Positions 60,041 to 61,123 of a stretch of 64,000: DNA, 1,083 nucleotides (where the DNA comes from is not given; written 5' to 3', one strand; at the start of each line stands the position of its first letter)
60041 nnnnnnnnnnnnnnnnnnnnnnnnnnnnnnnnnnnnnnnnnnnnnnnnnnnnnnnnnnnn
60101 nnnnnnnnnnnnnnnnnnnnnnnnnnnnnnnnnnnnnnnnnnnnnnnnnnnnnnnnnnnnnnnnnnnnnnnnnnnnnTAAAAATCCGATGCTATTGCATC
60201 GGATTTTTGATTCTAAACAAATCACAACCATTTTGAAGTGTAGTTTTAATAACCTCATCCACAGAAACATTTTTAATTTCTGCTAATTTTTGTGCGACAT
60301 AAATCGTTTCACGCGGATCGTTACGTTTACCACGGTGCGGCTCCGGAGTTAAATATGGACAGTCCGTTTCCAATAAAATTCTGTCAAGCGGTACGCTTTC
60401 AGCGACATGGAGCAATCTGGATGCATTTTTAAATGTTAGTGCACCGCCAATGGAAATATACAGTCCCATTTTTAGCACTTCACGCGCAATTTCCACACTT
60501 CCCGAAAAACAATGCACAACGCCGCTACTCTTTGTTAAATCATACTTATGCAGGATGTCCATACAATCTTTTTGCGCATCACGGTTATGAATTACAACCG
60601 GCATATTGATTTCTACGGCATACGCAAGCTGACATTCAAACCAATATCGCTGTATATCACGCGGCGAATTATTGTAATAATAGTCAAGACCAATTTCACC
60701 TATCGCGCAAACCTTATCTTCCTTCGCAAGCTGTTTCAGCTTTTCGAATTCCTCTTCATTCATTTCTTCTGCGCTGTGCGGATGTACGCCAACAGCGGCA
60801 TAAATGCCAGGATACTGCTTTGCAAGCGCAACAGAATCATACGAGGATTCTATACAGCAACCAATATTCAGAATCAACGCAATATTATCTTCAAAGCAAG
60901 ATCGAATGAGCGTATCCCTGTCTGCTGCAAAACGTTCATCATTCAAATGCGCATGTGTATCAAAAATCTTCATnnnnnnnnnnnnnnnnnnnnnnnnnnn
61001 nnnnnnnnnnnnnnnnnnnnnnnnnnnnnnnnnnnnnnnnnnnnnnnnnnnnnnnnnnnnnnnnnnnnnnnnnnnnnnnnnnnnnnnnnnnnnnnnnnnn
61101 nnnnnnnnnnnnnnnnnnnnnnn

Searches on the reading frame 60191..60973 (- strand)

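Call 42: search_protein_families(library=pfam, proteins=[window:60191-60973:-], max_evalue=0.001)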
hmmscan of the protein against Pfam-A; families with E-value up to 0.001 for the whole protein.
window:60191-60973:- (260 aa): 2 families
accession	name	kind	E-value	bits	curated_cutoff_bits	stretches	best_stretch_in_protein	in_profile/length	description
PF01026.27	TatD_DNase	-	6.6e-87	291.5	27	1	4-253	1-252/253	TatD related DNase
PF04909.20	Amidohydro_2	-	0.0009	19.5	26.4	0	67-215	86-257/289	Amidohydrolase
